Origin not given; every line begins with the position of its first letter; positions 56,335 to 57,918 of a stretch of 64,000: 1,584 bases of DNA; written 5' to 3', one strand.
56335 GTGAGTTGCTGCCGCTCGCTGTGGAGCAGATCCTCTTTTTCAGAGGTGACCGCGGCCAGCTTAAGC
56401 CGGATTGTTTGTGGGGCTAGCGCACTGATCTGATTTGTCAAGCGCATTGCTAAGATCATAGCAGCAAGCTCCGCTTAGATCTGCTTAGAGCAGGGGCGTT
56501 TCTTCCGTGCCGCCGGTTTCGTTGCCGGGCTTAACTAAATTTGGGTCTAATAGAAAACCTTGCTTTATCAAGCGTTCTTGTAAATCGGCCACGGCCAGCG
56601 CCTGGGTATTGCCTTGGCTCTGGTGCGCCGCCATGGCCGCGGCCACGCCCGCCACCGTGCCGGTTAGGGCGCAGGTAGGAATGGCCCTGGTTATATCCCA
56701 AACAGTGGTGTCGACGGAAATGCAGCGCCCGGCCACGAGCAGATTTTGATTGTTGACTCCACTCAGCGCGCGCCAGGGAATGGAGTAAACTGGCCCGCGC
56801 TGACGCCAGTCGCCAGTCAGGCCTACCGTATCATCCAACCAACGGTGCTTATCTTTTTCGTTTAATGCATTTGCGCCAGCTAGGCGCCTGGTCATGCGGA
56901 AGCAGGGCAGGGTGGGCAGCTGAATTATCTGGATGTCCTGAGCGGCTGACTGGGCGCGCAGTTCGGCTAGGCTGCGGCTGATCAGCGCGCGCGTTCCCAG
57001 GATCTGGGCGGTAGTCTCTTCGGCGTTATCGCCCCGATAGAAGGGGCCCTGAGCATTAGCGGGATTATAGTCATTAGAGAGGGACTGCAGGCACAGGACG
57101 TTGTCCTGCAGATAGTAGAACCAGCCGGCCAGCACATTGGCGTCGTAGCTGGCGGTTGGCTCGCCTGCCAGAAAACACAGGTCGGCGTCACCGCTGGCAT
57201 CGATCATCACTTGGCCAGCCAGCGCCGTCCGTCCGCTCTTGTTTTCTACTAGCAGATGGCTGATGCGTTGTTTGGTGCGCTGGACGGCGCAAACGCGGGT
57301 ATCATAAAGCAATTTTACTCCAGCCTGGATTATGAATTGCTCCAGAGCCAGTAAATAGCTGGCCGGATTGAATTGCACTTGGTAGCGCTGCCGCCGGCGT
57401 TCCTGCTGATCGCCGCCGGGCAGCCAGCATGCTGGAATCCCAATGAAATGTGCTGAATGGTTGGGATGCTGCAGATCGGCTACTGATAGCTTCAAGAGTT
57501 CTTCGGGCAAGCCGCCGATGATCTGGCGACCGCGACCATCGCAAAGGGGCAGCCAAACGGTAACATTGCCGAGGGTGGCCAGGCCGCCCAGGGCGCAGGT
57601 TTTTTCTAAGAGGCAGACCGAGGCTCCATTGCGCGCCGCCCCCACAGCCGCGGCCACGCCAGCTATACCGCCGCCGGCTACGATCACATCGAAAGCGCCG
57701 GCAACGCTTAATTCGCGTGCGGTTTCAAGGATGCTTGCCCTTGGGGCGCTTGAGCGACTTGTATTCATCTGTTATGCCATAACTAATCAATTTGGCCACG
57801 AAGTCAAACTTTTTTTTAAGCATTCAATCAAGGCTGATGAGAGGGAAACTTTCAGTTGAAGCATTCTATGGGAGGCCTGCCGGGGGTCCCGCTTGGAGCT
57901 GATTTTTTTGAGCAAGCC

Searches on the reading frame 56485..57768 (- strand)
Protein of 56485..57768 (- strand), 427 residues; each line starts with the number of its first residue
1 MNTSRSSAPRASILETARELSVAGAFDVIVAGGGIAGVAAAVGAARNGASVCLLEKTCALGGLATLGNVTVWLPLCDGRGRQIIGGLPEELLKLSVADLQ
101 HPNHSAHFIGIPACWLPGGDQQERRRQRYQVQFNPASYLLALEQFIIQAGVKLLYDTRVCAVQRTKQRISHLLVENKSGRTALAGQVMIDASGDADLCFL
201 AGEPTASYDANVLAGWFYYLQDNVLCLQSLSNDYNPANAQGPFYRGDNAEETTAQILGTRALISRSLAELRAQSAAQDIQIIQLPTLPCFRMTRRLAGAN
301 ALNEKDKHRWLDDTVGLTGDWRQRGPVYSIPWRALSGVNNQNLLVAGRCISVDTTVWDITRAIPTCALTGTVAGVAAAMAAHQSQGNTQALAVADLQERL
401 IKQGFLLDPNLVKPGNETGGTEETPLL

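Call 26: search_protein_families(library=pfam, proteins=[window:56485-57768:-], max_evalue=0.001)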
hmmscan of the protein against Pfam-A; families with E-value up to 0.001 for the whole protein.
window:56485-57768:- (427 aa): 6 families
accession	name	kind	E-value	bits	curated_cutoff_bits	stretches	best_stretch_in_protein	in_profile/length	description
PF12831.13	FAD_oxidored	-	5.8e-55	187.7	27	2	27-205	1-157/416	FAD dependent oxidoreductase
PF01266.30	DAO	-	1e-09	38.9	27.9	1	27-77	1-52/353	FAD dependent oxidoreductase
PF00890.30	FAD_binding_2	-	3.5e-06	26.9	20.4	1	27-75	1-49/414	FAD binding domain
PF13450.12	NAD_binding_8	-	6.5e-05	23.6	21.9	1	30-65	1-36/68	NAD(P)-binding Rossmann-like domain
PF07992.20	Pyr_redox_2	-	0.00016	21.6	26.1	0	26-62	1-39/291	Pyridine nucleotide-disulphide oxidoreductase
PF01946.23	Thi4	-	0.00063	19.5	26.2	0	25-68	17-61/235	Thi4 family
